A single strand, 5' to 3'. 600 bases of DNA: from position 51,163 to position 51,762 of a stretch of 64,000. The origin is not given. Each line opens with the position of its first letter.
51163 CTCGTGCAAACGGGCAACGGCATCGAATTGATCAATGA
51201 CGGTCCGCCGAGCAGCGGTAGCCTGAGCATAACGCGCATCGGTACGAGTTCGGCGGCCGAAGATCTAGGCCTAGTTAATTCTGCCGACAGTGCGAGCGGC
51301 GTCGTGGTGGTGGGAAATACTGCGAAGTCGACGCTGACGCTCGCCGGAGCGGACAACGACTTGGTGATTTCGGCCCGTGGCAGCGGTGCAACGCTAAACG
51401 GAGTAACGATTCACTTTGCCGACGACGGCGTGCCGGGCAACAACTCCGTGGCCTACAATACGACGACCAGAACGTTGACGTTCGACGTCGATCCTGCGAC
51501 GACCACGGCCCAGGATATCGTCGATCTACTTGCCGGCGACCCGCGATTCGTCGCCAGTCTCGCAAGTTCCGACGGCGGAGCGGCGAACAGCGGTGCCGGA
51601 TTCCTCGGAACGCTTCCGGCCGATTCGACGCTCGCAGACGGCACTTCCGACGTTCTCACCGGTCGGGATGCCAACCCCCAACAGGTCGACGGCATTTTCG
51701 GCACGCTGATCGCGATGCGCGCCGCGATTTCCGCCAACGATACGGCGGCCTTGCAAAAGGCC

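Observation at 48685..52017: Giant FlgL (HAP3, 1110 aa) with a mosaic of at least two internal repeat types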

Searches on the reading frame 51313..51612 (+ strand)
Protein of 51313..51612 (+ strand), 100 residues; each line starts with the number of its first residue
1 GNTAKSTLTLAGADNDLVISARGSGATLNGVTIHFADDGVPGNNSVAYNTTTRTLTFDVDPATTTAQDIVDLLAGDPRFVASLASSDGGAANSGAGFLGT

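Call 29: search_protein_families(library=pfam, proteins=[window:51313-51612:+], max_evalue=10)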
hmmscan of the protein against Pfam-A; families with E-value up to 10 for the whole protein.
window:51313-51612:+ (100 aa): 3 families
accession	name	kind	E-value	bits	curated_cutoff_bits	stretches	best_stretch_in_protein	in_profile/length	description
PF18483.9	Lectin_L-type_dom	-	0.0016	18.8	78.3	1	44-93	160-208/215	Legume lectin beta-barrel domain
PF17141.9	DUF5114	-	0.0017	19.3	27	1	5-75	12-76/88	Domain of unknown function (DUF5114)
PF00403.32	HMA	-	0.034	15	24.8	1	39-71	22-54/62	Heavy-metal-associated domain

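Call 43: predict_structure(alignment_id=A2)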
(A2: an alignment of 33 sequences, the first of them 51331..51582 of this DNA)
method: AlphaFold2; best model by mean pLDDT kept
length: 84 residues; sequences in the alignment: 33
mean_pLDDT: 87.1   pTM: 0.75
mean pLDDT of the five models: 87.1, 87.0, 86.5, 85.7, 82.5
residues with pLDDT >= 90: 57; 70-90: 13; 50-70: 10; < 50: 4
segments of 3 or more residues with pLDDT < 50: 82-84
pLDDT, mean of each block of 10 residues (from residue 1): 66 93 95 90 97 92 94 88 47
secondary structure, 60 per line:
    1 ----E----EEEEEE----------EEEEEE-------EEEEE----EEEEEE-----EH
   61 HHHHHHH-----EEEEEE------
elements in order: E10-15 E26-31 E39-43 E48-53 H60-67 E73-78

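Call 52: search_protein_representatives(alignment_id=A2)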
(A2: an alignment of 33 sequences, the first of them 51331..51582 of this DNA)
Query: 33 sequences, 82 profile positions. Proteins with E-value up to 0.001 (for the whole library): 989; up to 1e-10: 463; up to 1e-30: 118. The best 150 are listed.
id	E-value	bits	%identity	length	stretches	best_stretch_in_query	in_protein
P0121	0.0e+00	1134.1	-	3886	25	2-77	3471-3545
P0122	0.0e+00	1076.3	-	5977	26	3-76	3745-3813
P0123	7.2e-175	583.9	-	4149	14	2-80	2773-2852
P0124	4.8e-140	472.3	-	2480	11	2-81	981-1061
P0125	4.5e-131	443.6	-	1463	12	2-76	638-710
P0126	8.3e-105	359.4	-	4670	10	2-81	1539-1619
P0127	1.7e-100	345.6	-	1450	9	3-81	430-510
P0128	1.8e-100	345.5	-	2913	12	9-80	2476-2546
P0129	3.4e-89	309.4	-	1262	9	9-79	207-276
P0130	1.5e-84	294.5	-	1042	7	4-81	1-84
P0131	2.8e-80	280.8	-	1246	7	2-81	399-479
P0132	1.4e-79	278.5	-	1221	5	3-81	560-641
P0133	2.0e-79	278.1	-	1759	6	2-79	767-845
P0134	2.2e-74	261.9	-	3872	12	2-68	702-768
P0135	4.1e-71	251.5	-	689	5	3-80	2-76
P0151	7.9e-59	212.1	-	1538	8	2-81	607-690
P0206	2.9e-37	143.0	-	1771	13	8-81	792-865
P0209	4.2e-36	139.2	-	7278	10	4-81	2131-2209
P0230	2.2e-31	124.1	-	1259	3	4-75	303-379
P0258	1.4e-27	112.0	-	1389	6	7-81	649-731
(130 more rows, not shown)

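Call 54: search_protein_families(library=pfam, proteins=[P0121, P0124, P0125, P0127], max_evalue=0.001)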
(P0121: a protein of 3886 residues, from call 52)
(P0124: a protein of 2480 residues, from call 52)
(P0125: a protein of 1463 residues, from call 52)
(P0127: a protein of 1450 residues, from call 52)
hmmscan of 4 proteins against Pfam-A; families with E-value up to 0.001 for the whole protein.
P0121 (3886 aa): 2 families
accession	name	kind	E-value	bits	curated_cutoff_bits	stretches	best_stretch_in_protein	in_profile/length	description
PF08806.17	Sep15_SelM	-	1.6e-09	38.1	26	0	2774-2798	19-42/75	Sep15/SelM redox domain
PF08481.16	GBS_Bsp-like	-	0.0001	22.7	31.6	0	1910-1953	3-46/92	GBS Bsp-like repeat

P0124 (2480 aa): 0 families

P0125 (1463 aa): 1 family
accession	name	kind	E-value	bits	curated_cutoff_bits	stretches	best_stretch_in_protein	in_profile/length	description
PF18483.9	Lectin_L-type_dom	-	0.00019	21.8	78.3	0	1234-1286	146-196/215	Legume lectin beta-barrel domain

P0127 (1450 aa): 0 families

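Call 67: search_protein_families(library=pfam, proteins=[P0123, P0126], max_evalue=0.001)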
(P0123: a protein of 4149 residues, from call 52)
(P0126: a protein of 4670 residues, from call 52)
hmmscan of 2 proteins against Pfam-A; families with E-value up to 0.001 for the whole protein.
P0123 (4149 aa): 0 families

P0126 (4670 aa): 0 families

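Call 69: fold_search(model_id=the predicted structure, library=pdb)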
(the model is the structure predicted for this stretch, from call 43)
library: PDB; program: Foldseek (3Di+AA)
matches with E <= 10: 150; with E <= 0.001: 0
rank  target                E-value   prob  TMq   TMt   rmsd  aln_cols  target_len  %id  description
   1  1w5d                  1.5e+00  0.10  0.29  0.07  11.2        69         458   13  Crystal structure of PBP4a from Bacillus subtilis (released 2005-12-07)
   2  8sln_A                1.8e+00  0.23  0.25  0.10   3.1        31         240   22  Crystal structure of Deinococcus geothermalis PprI complexed with ssDNA (released 2024-03-13)
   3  1gp3                  1.8e+00  0.08  0.26  0.19   5.3        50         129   18  Human IGF2R domain 11 (released 2002-02-28)
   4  8iue_B                2.0e+00  0.06  0.21  0.02  12.4        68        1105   15  RNA polymerase III pre-initiation complex melting complex 1 (released 2023-05-24)
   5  2kt2_MODEL_1_A        2.2e+00  0.09  0.29  0.33   5.8        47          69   26  Structure of NmerA, the N-terminal HMA domain of Tn501 Mercuric Reductase (released 2010-09-22)
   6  8hnk_A                2.2e+00  0.04  0.22  0.11   6.9        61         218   11  CXCR3-DNGi complex activated by CXCL11 (released 2023-11-29)
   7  9h2h_G                2.3e+00  0.05  0.23  0.11   7.4        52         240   19  AcMNPV apical cap - composite map of the C2 plug (released 2025-06-04)
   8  6cyj_A                2.5e+00  0.21  0.28  0.08   3.9        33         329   18  Mycobacterium tuberculosis transcriptional regulator (released 2019-04-17)
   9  4qhi_B                2.5e+00  0.20  0.35  0.28   3.2        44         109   11  Crystal structure of Methanocaldococcus jannaschii selecase mutant R36W (released 2014-07-16)
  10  2epl                  2.6e+00  0.08  0.32  0.07   7.2        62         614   10  N-acetyl-B-D-glucosaminidase (GCNA) from Streptococcus gordonii (released 2008-03-11)
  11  6d2s                  2.8e+00  0.12  0.32  0.11   4.9        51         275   20  Mycobacterium tuberculosis transcriptional regulator (released 2019-04-17)
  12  6eu0_B                2.8e+00  0.12  0.27  0.03   7.1        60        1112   10  RNA Polymerase III open pre-initiation complex (OC-PIC) (released 2018-01-17)
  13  6cyy_A                3.0e+00  0.09  0.30  0.10   5.7        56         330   16  Mycobacterium tuberculosis transcriptional regulator (released 2019-04-17)
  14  8utd_A                3.2e+00  0.03  0.22  0.11   6.9        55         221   13  CryoEM Structure of HCA2-Gi1 in complex with MK-1903 (released 2025-02-26)
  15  7w0m_A                3.2e+00  0.02  0.21  0.11   7.0        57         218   12  Cryo-EM structure of a monomeric GPCR-Gi complex with small molecule (released 2022-07-27)
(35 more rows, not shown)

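Call 70: list_cluster_members(proteins=[P0121, P0122, P0123, P0124, P0126, P0209, P0151, P0206, P0230, P0258])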
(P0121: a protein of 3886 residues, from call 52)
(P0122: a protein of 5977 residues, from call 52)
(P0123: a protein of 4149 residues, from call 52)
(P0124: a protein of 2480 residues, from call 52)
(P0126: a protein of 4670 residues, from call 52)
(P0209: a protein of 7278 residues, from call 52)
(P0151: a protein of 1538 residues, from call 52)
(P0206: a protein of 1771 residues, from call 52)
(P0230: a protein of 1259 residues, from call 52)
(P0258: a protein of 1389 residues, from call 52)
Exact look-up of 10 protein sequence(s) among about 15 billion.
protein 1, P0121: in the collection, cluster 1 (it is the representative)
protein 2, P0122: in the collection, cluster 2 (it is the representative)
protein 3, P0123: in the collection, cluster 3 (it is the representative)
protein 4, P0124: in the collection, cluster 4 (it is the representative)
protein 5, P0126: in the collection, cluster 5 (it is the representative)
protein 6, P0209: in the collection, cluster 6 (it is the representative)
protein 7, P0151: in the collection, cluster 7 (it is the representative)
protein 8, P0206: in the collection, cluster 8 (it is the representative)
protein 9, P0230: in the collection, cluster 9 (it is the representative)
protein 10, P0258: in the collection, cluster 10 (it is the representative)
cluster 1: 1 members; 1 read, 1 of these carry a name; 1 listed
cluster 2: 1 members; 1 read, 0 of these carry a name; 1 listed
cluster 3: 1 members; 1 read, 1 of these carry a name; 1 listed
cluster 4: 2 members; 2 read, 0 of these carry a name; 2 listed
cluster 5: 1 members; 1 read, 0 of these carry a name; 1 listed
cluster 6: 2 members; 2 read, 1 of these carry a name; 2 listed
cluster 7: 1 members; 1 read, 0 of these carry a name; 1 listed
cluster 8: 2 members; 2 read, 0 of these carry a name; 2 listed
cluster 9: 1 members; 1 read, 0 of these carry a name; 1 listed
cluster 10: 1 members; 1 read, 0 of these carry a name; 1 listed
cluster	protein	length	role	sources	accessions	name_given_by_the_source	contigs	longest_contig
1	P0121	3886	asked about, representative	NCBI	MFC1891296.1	beta strand repeat-containing protein, partial [Thermodesulfobacteriota bacterium]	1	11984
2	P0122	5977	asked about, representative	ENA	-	-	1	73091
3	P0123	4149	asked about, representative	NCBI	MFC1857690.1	beta strand repeat-containing protein, partial [Thermodesulfobacteriota bacterium]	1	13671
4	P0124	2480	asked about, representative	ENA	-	-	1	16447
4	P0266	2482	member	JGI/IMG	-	-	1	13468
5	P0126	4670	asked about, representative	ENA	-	-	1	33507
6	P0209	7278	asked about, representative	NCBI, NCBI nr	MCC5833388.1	MAG: hypothetical protein JJU20_01530 [Opitutales bacterium] | hypothetical protein [Opitutales bacterium]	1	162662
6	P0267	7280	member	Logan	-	-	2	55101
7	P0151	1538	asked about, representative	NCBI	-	-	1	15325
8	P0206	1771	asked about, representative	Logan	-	-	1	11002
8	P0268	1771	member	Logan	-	-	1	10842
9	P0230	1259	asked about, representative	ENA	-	-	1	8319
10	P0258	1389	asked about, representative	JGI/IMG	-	-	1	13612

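Call 71: search_solved_structures(query=A2, max_evalue=1)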
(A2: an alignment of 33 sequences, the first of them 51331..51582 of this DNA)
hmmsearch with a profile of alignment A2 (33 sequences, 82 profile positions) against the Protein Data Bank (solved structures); distinct sequences matched with E-value up to 1: 8.
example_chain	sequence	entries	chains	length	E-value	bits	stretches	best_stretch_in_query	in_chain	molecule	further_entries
4p99_A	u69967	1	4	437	8.9e-07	32.4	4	29-80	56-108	MpAFP_RII tetra-tandemer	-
4kdv_A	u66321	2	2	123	0.019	18.5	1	29-80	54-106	Antifreeze protein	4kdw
6iei_A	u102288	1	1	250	0.16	15.6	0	22-57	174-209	Outer surface protein A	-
1bzw_A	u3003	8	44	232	0.23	15.1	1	36-75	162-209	PROTEIN (PEANUT LECTIN) | Galactose-binding lectin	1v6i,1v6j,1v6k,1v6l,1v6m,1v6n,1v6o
1ciw_A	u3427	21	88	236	0.23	15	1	36-75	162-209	PROTEIN (PEANUT LECTIN) | LECTIN | Galactose-binding lectin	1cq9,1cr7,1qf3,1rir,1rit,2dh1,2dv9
2l3m_A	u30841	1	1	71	0.43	14.2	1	17-70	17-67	Copper-ion-binding protein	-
9cds_C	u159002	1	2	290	0.47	14.1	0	22-57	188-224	Outer surface protein A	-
6ais_O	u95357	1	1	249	0.92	13.1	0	22-57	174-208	Outer surface protein A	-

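Call 73: search_solved_structures(query=A2, max_evalue=0.05, show_alignments=2)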
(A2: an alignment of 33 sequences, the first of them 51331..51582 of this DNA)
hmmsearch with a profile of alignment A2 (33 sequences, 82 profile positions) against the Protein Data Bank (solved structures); distinct sequences matched with E-value up to 0.05: 2.
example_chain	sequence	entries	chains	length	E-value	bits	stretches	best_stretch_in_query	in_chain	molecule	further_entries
4p99_A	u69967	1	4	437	8.9e-07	32.4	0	29-80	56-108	MpAFP_RII tetra-tandemer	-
4kdv_A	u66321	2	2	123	0.019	18.5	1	29-80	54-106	Antifreeze protein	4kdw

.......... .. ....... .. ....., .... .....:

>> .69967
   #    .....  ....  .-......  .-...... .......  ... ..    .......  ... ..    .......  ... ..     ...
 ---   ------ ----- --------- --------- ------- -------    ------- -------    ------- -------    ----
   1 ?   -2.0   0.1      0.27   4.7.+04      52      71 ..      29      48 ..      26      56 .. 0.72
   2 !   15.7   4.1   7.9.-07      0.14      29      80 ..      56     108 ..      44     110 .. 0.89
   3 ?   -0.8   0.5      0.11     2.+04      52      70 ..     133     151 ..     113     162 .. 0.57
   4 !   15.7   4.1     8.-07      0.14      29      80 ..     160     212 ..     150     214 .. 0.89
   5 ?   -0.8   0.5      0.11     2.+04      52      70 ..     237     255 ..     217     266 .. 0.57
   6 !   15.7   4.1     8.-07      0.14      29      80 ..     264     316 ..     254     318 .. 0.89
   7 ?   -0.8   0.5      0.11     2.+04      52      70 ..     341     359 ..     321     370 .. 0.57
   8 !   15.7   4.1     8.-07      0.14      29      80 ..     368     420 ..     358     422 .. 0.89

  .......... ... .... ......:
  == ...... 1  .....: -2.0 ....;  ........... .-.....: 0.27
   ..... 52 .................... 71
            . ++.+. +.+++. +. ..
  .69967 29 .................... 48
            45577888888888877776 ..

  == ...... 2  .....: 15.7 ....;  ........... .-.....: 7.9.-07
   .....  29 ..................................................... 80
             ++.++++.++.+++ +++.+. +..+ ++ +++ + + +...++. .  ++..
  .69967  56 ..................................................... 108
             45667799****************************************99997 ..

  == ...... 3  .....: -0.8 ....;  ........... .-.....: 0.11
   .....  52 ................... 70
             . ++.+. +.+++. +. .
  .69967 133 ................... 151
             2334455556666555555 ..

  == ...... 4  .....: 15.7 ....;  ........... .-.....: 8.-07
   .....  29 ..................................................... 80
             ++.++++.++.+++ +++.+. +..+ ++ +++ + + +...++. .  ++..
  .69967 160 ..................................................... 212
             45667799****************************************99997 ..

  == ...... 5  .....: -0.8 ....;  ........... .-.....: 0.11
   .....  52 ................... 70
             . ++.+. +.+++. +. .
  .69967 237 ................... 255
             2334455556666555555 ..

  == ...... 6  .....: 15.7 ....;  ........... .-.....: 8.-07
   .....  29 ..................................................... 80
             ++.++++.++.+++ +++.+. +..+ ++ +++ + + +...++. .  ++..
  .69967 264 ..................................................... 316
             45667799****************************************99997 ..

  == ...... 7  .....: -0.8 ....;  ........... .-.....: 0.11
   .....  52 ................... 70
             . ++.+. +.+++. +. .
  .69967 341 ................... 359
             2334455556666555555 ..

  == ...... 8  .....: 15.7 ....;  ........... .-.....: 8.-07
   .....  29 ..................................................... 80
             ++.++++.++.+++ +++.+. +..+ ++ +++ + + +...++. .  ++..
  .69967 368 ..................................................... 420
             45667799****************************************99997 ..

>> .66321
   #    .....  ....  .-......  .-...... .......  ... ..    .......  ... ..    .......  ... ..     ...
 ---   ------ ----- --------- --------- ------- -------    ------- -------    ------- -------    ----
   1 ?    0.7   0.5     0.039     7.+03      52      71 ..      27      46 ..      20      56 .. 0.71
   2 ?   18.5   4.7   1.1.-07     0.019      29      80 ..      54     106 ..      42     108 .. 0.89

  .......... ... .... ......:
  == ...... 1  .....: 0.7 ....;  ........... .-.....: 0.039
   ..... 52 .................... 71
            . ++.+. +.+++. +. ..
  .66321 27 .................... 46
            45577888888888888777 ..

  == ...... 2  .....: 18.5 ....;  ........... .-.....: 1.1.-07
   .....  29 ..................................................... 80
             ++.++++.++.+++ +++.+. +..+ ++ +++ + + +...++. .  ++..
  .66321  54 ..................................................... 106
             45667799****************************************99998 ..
